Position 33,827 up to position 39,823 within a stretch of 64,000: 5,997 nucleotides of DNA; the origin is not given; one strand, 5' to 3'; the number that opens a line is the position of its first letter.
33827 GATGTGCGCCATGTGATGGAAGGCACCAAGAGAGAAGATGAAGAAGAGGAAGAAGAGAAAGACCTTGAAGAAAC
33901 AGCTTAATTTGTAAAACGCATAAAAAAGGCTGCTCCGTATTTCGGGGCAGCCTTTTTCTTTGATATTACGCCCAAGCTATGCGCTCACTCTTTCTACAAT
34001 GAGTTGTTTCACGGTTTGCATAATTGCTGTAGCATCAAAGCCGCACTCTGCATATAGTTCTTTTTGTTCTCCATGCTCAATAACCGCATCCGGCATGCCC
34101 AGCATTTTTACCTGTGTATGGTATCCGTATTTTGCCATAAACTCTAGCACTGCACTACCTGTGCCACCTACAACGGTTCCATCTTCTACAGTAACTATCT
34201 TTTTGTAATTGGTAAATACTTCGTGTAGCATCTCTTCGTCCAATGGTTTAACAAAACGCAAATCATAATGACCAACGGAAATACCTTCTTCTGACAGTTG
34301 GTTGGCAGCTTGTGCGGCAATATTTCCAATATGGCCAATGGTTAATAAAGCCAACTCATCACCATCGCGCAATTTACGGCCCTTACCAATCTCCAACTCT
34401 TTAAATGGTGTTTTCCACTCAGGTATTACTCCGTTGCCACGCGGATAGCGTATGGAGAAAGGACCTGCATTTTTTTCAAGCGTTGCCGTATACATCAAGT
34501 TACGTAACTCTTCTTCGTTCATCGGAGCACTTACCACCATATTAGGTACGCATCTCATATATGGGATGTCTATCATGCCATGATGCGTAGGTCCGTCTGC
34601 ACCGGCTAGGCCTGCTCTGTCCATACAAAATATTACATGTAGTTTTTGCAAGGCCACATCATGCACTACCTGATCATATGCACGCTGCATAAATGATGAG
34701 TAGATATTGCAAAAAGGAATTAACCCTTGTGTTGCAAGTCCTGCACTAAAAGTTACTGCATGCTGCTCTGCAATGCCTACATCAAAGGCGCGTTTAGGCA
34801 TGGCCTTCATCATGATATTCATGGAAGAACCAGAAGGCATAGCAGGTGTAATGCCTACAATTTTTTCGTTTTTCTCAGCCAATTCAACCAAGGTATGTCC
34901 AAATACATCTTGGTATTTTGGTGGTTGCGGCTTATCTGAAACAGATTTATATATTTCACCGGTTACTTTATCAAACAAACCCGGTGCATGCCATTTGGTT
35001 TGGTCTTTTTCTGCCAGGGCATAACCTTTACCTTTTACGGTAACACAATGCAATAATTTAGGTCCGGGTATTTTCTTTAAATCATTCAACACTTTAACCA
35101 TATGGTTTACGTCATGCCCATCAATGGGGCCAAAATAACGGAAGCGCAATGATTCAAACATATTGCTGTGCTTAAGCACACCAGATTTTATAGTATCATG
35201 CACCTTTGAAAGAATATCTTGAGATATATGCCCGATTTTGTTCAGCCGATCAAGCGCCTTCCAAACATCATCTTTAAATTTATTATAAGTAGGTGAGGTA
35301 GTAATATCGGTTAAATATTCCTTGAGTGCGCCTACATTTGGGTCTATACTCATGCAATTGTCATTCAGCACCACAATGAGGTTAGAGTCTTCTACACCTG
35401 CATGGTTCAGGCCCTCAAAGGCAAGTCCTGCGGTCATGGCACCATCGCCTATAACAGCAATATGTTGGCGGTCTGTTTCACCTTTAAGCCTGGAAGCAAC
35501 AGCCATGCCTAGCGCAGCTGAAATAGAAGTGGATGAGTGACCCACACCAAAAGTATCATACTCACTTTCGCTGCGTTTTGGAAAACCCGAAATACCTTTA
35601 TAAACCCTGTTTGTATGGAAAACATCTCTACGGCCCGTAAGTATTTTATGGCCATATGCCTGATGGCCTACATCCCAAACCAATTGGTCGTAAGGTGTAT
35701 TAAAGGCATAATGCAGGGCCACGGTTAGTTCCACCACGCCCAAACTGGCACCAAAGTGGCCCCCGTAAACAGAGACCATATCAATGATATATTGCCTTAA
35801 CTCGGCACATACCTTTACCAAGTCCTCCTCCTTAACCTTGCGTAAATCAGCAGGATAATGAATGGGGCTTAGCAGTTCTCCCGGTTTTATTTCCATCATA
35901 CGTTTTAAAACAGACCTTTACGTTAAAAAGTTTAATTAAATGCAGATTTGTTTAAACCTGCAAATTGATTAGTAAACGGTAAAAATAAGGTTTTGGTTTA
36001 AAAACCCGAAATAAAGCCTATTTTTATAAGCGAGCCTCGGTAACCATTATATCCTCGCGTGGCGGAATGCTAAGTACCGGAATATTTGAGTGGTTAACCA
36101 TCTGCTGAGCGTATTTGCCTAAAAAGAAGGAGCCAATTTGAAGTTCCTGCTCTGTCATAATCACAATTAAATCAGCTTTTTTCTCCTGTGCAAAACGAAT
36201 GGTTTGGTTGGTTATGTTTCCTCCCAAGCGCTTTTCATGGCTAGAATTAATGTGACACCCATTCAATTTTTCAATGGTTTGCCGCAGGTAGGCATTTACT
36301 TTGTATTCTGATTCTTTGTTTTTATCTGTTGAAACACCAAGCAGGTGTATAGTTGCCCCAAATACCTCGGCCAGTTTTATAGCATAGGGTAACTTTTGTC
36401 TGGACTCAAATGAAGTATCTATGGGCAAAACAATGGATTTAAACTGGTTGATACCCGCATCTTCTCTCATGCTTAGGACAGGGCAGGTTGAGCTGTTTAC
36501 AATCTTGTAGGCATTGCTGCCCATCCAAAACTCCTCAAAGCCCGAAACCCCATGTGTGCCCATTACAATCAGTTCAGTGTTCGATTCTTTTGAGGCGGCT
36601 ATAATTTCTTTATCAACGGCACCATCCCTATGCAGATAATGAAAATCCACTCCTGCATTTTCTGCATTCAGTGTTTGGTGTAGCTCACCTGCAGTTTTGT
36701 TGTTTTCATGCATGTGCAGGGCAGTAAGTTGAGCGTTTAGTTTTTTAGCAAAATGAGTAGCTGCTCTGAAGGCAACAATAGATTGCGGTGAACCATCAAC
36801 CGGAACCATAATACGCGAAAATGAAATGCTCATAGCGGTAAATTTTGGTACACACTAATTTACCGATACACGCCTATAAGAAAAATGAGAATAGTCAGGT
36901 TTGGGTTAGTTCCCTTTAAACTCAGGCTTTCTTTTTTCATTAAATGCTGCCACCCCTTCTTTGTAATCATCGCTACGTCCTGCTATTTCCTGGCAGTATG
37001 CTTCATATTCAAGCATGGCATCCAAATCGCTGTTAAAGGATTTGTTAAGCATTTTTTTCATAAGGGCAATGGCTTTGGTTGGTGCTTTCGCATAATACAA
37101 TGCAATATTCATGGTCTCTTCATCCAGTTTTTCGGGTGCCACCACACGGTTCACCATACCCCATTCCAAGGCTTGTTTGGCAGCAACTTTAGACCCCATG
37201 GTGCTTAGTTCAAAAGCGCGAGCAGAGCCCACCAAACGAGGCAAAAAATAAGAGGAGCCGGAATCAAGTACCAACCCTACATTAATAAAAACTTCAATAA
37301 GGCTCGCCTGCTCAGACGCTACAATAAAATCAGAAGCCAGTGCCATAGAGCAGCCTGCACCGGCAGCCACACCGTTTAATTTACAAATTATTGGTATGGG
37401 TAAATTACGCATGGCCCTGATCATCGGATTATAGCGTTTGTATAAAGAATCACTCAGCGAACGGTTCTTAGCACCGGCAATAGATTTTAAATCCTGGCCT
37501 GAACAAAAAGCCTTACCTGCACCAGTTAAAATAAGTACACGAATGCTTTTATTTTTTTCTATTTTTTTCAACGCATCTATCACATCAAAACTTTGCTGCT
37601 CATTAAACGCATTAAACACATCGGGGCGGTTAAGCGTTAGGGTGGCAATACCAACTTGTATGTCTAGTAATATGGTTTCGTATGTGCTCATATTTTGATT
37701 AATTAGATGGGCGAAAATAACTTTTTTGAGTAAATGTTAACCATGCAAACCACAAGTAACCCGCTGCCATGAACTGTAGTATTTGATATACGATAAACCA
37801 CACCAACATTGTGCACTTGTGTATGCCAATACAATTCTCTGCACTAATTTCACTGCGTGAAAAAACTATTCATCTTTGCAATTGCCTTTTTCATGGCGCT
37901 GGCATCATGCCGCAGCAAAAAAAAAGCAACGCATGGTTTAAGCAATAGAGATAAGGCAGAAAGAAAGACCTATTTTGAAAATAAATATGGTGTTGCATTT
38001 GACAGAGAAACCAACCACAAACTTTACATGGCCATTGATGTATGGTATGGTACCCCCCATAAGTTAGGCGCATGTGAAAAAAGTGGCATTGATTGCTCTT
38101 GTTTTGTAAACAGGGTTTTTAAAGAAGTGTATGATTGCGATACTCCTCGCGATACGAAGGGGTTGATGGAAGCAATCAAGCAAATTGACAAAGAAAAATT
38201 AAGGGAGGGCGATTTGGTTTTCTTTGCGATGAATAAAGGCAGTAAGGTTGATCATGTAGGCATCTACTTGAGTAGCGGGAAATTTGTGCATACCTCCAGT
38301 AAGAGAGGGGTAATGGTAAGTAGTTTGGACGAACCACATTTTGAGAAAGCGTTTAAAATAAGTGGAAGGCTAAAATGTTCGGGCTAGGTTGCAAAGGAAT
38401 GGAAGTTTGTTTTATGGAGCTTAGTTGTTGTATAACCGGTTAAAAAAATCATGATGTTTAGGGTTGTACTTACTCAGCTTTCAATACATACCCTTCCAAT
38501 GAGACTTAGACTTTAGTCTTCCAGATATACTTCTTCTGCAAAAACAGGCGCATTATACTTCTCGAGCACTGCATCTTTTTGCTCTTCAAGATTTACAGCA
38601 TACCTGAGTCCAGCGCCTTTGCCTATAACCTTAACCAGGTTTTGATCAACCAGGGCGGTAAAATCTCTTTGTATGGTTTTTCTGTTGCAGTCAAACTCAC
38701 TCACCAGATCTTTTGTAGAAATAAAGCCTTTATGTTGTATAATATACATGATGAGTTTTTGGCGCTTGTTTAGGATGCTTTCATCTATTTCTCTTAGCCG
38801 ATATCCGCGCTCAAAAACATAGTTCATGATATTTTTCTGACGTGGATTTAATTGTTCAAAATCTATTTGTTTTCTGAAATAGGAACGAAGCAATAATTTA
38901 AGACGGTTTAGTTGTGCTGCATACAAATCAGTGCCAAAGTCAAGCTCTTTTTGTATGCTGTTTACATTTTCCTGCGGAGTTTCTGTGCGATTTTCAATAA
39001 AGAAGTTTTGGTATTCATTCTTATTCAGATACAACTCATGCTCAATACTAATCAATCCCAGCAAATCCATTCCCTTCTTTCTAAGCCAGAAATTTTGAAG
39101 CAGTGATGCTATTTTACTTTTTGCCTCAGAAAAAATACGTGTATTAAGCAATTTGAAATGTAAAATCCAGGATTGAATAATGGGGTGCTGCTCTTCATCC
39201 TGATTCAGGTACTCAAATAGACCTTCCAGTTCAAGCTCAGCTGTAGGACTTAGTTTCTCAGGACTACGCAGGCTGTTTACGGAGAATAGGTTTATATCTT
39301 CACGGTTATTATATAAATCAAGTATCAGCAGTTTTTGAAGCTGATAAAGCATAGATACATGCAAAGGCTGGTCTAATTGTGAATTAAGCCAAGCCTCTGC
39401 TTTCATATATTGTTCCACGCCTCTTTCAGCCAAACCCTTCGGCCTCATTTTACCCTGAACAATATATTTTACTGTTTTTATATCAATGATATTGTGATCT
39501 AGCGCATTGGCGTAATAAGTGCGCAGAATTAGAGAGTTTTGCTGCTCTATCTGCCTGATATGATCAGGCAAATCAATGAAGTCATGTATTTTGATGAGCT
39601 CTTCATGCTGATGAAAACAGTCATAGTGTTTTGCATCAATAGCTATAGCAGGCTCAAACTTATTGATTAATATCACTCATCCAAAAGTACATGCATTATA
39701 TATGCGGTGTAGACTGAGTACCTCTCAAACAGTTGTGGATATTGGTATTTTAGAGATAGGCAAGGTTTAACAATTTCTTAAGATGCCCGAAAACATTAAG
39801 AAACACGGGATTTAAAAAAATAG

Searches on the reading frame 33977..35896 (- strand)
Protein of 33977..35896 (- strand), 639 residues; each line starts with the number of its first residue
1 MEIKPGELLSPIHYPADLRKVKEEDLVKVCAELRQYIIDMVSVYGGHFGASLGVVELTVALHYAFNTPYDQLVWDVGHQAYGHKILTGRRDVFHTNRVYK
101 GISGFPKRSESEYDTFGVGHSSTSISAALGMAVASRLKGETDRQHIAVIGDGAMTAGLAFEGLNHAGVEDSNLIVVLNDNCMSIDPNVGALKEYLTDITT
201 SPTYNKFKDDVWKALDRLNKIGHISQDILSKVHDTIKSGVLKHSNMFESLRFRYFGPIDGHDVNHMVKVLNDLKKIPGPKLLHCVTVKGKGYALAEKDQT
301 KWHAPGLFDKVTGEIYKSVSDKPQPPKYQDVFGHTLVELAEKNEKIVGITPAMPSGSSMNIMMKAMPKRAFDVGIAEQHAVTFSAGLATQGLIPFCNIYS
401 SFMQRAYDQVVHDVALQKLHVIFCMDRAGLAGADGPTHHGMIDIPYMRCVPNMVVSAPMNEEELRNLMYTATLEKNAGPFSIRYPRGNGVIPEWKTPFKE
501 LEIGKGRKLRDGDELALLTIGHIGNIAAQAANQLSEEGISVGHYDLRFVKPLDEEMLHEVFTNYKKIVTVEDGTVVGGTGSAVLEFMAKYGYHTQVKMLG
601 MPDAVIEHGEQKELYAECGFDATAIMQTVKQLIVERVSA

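Call 27: search_protein_families(library=pfam, proteins=[window:33977-35896:-], max_evalue=0.0001)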
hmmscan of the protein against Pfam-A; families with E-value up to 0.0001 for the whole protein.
window:33977-35896:- (639 aa): 6 families
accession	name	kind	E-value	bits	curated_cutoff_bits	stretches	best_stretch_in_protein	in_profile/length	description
PF13292.11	DXP_synthase_N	-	1e-116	389.4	21.2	1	9-286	1-274/274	1-deoxy-D-xylulose-5-phosphate synthase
PF02779.29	Transket_pyr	-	2.5e-42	144.9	27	1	326-488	3-171/174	Transketolase, pyrimidine binding domain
PF02780.25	Transketolase_C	-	1e-29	103.4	25.9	1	504-625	1-124/124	Transketolase, C-terminal domain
PF17147.9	PFOR_II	-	1.6e-06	28.9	27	1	514-590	2-78/102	Pyruvate:ferredoxin oxidoreductase core domain II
PF00456.26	Transketolase_N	-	5.3e-06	26.1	22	0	34-191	10-194/334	Transketolase, thiamine diphosphate binding domain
PF00676.26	E1_dh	-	3.8e-05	23.2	22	1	122-181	104-162/300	Dehydrogenase E1 component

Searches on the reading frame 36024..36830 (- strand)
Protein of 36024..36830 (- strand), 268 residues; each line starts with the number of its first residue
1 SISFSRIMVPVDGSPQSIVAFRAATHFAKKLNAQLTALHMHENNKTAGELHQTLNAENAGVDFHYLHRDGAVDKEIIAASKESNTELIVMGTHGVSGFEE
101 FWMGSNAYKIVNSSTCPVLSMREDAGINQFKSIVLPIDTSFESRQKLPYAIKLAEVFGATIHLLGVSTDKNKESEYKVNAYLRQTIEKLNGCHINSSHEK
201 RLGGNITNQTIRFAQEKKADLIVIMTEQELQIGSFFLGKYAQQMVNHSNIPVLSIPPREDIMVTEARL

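Call 28: search_protein_families(library=pfam, proteins=[window:36024-36830:-], max_evalue=0.0001)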
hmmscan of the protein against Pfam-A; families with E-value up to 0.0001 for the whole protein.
window:36024-36830:- (268 aa): 1 family
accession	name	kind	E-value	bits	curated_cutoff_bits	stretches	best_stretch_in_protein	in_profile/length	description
PF00582.32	Usp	-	1e-38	133.5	24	3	130-255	2-140/141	Universal stress protein family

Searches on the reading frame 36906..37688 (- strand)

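Call 28: search_protein_families(library=pfam, proteins=[window:36906-37688:-], max_evalue=0.0001)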
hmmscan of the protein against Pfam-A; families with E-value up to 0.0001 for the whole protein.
window:36906-37688:- (260 aa): 2 families
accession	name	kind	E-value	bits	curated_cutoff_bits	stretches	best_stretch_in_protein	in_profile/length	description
PF00378.25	ECH_1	-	3.1e-62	210.6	27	1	10-259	2-250/251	Enoyl-CoA hydratase/isomerase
PF16113.10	ECH_2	-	7.5e-30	105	27.2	1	15-190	2-179/335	Enoyl-CoA hydratase/isomerase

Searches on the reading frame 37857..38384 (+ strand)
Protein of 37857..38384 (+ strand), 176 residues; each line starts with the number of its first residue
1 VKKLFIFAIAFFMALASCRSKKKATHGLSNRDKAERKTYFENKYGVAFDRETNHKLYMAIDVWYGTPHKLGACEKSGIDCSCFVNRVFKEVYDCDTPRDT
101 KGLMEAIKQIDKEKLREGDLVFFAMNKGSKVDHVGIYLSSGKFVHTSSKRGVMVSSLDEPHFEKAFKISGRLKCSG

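Call 28: search_protein_families(library=pfam, proteins=[window:37857-38384:+], max_evalue=0.0001)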
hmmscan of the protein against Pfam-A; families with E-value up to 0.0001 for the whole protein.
window:37857-38384:+ (176 aa): 1 family
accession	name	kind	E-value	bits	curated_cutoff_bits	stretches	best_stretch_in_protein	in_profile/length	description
PF00877.26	NLPC_P60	-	2e-23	82.8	23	1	65-167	1-101/105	NlpC/P60 family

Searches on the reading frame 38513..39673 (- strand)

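Call 28: search_protein_families(library=pfam, proteins=[window:38513-39673:-], max_evalue=0.0001)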
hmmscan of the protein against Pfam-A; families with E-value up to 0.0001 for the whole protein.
window:38513-39673:- (386 aa): 2 families
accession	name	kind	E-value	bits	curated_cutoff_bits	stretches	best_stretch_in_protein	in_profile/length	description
PF08220.18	HTH_DeoR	-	1e-06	28.8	21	1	304-348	1-45/57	DeoR-like helix-turn-helix domain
PF08279.18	HTH_11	-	7.6e-06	26.2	25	1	304-352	1-49/55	HTH domain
